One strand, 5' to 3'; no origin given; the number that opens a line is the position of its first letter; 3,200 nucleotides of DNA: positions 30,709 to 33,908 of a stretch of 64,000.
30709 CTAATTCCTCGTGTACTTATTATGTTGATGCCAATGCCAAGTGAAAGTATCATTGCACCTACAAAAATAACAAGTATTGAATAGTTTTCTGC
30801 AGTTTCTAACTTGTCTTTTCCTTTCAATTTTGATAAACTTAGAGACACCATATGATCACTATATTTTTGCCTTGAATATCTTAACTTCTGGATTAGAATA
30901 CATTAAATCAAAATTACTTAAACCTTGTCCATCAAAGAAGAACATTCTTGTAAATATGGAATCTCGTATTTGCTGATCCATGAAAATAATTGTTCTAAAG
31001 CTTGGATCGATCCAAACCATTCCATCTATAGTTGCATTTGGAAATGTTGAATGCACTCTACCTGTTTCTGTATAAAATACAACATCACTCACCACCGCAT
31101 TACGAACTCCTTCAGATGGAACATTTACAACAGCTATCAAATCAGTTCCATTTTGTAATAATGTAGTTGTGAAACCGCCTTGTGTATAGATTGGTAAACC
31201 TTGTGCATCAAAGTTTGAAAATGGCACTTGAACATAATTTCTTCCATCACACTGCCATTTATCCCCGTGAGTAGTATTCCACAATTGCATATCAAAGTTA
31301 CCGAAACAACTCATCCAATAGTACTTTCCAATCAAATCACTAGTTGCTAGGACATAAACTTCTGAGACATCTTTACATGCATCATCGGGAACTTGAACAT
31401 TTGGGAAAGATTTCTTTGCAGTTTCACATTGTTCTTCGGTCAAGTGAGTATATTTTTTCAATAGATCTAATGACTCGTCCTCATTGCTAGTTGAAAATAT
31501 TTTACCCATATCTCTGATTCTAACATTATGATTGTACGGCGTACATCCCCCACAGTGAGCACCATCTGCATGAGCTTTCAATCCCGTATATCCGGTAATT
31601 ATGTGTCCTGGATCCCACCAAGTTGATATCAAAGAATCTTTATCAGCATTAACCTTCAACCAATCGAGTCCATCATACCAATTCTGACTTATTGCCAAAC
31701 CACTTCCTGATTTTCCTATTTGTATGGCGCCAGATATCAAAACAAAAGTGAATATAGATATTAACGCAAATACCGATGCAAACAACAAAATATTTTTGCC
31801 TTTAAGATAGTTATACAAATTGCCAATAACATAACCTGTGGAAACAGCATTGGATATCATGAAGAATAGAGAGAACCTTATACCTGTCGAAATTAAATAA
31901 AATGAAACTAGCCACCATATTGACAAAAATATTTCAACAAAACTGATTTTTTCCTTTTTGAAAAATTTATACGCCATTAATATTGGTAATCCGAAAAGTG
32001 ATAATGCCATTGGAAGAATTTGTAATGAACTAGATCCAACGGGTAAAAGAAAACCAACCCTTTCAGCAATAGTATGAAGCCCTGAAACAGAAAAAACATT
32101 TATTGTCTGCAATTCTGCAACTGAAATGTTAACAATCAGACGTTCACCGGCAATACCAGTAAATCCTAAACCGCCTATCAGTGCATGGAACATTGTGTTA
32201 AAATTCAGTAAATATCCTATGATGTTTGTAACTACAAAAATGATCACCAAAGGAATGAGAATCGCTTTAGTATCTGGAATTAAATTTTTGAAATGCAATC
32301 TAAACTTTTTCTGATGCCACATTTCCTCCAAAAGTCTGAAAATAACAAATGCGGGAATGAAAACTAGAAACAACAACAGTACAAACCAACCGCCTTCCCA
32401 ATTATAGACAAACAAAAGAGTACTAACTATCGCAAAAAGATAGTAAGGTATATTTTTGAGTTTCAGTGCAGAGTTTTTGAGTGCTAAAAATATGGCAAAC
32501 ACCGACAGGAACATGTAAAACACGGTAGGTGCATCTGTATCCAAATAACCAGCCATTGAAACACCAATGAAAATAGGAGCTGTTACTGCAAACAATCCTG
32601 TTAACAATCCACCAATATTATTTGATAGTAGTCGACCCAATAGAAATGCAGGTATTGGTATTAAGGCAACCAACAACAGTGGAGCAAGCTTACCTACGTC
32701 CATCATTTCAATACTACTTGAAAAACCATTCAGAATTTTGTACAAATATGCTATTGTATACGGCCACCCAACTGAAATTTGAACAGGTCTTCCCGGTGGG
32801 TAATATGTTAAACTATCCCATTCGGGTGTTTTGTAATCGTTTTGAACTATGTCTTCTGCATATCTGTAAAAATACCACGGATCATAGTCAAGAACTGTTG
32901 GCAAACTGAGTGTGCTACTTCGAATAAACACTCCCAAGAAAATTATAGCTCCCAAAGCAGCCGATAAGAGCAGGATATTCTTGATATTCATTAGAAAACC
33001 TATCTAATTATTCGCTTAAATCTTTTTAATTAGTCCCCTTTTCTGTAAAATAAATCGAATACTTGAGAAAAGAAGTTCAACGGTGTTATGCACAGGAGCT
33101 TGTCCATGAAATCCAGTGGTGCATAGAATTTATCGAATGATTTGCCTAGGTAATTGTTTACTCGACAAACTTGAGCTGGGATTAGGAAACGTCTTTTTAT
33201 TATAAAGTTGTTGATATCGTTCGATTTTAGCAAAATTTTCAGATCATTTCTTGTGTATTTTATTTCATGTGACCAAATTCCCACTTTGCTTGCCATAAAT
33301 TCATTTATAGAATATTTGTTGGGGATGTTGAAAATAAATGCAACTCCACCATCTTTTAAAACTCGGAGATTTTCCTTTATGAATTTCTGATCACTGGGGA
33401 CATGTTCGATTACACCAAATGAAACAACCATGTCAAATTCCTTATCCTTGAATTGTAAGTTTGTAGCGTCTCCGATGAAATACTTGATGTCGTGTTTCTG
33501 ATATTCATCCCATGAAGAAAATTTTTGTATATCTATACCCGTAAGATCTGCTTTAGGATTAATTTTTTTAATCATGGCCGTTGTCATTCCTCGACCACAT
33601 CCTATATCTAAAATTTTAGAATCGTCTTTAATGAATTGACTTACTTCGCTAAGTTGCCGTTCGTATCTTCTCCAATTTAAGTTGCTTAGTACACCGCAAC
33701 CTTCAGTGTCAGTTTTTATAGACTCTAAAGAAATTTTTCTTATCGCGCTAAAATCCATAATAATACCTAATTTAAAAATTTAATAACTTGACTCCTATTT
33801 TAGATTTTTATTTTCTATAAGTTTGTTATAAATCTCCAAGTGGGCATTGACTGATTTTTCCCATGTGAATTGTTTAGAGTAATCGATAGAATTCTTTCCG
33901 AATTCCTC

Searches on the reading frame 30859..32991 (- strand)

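Call 33: search_protein_families(library=pfam, proteins=[window:30859-32991:-], max_evalue=0.001)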
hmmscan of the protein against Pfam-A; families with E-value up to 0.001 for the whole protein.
window:30859-32991:- (710 aa): 1 family
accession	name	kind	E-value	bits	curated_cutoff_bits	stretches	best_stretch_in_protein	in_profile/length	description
PF02516.20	STT3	-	3.5e-30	106.3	24.5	1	30-417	26-398/405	Oligosaccharyl transferase STT3, N-terminal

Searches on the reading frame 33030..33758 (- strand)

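Call 34: search_protein_families(library=pfam, proteins=[window:33030-33758:-], max_evalue=0.001)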
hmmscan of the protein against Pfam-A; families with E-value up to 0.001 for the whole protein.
window:33030-33758:- (242 aa): 11 families
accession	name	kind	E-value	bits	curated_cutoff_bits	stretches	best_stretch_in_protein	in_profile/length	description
PF08241.18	Methyltransf_11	-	1.2e-19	71.2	21.2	1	50-142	1-95/95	Methyltransferase domain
PF13649.12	Methyltransf_25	-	4.1e-17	63.1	27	1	49-138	1-97/97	Methyltransferase domain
PF13847.12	Methyltransf_31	-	2.1e-15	57.1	27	1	43-145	1-112/145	Methyltransferase domain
PF13489.12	Methyltransf_23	-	2.5e-13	50.5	27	1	30-148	7-121/164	Methyltransferase domain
PF08242.18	Methyltransf_12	-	2.6e-13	51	30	1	50-139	1-97/98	Methyltransferase domain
PF01209.24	Ubie_methyltran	-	1.1e-11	45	20.1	1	39-145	41-154/233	ubiE/COQ5 methyltransferase family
PF07021.18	MetW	-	1.7e-07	31.5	21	1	36-141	4-109/193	Methionine biosynthesis protein MetW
PF05175.20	MTS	-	1.8e-07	31.4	23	1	45-143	31-139/170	Methyltransferase small domain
PF02353.26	CMAS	-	8.8e-06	25.7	27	1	44-146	61-168/273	Mycolic acid cyclopropane synthetase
PF01728.25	FtsJ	-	0.00011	22.6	24.1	1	37-113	13-97/181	FtsJ-like methyltransferase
PF05148.21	Methyltransf_8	-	0.00049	20.5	27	1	44-167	71-181/219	Hypothetical methyltransferase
